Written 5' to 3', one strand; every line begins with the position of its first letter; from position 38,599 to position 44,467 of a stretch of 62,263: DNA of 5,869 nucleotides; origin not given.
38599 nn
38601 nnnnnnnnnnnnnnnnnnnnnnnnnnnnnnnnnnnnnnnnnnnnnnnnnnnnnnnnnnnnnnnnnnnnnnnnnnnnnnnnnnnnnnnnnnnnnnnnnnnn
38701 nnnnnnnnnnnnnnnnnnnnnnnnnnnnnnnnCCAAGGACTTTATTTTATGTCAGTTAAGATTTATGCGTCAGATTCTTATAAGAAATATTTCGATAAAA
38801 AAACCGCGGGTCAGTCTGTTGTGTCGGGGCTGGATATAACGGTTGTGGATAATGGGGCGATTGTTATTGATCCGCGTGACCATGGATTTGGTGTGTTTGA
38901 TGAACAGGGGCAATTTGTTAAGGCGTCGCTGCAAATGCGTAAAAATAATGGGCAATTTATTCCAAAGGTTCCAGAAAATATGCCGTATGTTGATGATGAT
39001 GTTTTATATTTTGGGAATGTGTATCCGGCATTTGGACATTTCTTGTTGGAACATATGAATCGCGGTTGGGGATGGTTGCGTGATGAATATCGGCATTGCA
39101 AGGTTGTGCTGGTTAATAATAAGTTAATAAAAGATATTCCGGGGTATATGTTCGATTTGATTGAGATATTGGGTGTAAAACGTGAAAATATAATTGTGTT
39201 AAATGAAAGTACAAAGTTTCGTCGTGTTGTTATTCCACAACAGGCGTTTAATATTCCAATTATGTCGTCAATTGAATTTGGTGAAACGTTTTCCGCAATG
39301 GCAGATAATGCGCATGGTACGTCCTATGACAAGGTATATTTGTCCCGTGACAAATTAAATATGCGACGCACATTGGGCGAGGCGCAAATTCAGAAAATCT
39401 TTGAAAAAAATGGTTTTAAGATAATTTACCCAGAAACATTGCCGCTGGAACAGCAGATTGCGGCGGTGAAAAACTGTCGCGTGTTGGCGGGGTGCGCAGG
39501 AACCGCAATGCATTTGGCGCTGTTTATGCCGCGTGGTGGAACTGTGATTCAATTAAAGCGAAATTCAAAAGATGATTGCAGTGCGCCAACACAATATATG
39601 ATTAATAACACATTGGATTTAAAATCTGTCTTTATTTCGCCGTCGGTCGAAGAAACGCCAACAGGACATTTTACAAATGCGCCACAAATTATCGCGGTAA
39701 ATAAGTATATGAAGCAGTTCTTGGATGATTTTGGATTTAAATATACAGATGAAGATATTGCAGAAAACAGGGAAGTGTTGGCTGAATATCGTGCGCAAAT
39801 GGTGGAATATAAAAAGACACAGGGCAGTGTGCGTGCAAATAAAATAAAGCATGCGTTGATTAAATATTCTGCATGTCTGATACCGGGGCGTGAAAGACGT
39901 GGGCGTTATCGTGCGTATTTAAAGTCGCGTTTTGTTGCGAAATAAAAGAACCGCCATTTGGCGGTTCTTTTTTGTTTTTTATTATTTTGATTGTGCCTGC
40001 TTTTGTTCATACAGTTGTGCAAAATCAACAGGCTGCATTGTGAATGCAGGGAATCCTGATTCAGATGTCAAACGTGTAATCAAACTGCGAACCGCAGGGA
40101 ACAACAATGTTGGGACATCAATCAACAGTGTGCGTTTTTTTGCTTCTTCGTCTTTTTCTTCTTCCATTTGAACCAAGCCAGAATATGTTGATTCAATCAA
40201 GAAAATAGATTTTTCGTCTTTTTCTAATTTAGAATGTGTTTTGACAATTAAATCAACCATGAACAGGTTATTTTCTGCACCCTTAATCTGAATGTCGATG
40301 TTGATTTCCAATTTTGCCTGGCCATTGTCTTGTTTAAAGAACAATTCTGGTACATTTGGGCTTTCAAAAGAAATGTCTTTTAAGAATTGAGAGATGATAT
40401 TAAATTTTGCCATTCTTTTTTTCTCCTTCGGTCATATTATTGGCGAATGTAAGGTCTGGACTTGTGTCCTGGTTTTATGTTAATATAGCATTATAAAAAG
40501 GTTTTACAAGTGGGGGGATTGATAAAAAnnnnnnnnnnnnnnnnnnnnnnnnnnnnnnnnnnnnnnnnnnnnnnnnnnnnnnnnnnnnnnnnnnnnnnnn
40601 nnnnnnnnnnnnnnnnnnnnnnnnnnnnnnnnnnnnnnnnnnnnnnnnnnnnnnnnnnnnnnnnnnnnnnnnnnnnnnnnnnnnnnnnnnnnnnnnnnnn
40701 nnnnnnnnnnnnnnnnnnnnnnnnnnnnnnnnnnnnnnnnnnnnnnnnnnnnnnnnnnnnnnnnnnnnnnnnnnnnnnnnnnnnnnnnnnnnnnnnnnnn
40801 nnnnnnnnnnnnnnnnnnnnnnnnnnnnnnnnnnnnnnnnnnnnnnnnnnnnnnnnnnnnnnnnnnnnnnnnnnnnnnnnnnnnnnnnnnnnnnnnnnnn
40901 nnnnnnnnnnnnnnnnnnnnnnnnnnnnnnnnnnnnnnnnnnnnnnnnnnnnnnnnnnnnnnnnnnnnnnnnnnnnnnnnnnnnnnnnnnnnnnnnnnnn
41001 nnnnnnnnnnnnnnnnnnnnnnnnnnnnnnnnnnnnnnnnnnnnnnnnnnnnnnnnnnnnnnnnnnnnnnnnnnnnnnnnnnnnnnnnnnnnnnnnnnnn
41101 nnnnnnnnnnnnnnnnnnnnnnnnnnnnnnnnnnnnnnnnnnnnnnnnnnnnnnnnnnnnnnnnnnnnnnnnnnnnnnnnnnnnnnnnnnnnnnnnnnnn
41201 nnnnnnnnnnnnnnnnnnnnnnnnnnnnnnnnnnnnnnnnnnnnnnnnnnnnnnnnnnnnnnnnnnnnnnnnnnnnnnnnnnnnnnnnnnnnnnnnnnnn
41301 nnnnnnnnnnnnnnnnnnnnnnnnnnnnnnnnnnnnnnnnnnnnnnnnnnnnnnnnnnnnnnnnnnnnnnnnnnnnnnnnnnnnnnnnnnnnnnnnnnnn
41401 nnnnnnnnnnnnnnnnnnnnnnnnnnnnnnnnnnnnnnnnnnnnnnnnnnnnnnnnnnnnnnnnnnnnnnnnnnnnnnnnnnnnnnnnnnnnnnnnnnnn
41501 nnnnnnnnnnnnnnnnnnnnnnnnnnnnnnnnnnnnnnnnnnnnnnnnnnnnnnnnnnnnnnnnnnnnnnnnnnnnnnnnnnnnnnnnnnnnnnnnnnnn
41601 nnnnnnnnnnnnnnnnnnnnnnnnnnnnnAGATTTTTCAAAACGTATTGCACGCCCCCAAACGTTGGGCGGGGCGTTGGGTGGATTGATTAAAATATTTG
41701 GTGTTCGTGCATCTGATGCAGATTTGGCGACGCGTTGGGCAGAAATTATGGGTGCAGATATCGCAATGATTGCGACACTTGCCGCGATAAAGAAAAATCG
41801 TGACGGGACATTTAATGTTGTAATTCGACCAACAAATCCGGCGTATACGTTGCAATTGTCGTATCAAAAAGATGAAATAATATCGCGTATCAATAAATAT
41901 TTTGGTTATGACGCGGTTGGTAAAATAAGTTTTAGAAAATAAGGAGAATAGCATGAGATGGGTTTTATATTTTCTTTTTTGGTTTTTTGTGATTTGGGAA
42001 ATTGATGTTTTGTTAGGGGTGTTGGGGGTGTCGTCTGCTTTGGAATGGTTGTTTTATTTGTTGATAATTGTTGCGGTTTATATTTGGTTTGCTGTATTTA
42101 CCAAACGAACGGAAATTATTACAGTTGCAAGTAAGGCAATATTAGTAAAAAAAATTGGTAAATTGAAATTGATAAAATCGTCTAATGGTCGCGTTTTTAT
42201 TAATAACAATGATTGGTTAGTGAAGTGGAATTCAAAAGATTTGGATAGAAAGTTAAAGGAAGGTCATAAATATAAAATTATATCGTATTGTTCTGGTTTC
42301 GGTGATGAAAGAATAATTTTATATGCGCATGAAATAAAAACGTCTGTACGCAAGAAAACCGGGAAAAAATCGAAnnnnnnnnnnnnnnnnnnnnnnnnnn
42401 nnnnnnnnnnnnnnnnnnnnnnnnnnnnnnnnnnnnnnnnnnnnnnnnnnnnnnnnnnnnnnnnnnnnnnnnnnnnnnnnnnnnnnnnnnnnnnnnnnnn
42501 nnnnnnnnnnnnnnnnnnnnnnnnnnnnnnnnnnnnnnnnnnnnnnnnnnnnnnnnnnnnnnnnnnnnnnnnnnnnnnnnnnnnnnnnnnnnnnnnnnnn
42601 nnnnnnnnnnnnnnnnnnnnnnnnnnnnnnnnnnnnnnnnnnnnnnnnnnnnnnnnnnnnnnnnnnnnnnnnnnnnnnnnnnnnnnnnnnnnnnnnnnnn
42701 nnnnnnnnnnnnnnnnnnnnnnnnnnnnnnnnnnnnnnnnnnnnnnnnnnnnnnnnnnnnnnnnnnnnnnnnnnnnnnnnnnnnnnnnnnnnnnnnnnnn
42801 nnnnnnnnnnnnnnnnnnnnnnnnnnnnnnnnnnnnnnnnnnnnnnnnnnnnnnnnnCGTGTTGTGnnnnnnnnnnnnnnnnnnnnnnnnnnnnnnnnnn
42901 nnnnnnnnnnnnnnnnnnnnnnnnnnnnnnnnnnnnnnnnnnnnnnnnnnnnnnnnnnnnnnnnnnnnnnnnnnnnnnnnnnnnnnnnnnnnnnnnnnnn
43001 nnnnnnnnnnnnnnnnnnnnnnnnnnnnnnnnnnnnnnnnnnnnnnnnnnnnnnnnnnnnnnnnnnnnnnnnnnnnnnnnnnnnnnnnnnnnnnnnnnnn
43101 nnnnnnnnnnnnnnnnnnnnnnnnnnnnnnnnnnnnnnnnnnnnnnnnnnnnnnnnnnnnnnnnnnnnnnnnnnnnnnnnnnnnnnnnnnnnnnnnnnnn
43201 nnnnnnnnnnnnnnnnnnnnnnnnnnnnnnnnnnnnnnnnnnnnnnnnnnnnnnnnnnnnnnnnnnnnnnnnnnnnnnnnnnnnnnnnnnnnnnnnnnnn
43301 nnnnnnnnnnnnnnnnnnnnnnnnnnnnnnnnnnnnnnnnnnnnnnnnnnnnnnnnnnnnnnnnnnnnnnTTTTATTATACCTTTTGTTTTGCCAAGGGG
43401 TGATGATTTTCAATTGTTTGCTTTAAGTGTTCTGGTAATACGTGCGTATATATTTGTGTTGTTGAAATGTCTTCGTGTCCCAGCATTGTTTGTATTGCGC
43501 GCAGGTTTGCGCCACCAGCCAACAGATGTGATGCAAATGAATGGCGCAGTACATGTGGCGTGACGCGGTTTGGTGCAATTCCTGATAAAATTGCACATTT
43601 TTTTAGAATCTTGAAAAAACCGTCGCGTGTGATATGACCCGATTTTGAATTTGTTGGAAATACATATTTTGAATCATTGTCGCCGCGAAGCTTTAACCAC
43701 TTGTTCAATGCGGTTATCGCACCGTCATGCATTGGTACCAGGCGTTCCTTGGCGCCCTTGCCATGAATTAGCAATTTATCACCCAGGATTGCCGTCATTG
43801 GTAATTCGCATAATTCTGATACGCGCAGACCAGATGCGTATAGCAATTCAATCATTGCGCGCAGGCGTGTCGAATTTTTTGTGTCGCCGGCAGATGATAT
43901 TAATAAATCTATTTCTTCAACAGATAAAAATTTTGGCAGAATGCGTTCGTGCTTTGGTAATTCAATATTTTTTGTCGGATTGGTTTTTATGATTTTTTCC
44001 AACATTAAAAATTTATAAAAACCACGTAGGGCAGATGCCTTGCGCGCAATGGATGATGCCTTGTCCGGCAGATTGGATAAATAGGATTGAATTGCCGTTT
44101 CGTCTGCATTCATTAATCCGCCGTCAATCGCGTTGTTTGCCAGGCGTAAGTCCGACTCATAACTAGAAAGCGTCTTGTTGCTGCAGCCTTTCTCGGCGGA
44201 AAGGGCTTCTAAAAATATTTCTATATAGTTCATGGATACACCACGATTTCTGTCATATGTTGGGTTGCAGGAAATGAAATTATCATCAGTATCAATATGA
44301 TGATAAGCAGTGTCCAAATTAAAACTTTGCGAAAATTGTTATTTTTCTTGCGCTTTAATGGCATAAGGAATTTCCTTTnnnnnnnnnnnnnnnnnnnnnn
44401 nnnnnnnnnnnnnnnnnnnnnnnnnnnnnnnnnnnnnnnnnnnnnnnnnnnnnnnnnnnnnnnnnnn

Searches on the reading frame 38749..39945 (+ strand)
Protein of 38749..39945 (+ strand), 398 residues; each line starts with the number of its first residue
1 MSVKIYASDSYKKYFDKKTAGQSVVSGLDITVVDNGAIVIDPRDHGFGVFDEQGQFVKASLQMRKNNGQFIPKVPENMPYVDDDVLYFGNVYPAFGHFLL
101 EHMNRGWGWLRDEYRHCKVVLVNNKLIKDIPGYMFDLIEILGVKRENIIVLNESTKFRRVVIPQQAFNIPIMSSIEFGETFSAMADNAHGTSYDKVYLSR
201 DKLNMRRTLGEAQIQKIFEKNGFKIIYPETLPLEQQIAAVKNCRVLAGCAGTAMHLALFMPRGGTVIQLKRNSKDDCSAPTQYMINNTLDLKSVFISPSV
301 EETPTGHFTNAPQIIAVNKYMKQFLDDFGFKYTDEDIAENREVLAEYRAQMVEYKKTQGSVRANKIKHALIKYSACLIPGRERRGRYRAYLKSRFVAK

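Call 50: search_protein_families(library=pfam, proteins=[window:38749-39945:+], max_evalue=0.00001)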
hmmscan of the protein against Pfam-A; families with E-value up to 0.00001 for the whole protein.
window:38749-39945:+ (398 aa): 1 family
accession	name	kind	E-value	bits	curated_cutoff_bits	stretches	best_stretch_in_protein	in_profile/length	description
PF04577.19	Glyco_transf_61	-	8.3e-17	62.2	27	1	95-267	1-137/137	Glycosyltransferase 61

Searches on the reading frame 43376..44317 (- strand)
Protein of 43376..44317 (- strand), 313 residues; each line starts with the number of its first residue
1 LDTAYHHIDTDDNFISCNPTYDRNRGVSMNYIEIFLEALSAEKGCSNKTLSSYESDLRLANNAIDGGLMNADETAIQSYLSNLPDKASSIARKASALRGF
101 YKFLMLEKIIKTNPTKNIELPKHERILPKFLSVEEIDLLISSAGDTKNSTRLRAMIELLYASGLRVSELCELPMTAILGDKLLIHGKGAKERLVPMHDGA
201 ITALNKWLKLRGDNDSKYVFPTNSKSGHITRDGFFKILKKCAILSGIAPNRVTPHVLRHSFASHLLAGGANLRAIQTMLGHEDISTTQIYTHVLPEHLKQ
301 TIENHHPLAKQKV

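Call 50: search_protein_families(library=pfam, proteins=[window:43376-44317:-], max_evalue=0.00001)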
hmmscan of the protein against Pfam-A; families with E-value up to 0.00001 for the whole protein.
window:43376-44317:- (313 aa): 2 families
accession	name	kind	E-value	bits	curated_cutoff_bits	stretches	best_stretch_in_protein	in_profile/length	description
PF00589.27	Phage_integrase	-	1.6e-42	145.7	27.1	1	129-296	1-171/172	Phage integrase family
PF02899.23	Phage_int_SAM_1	-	4e-16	59.5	22.3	1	32-108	1-83/83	Phage integrase, N-terminal SAM-like domain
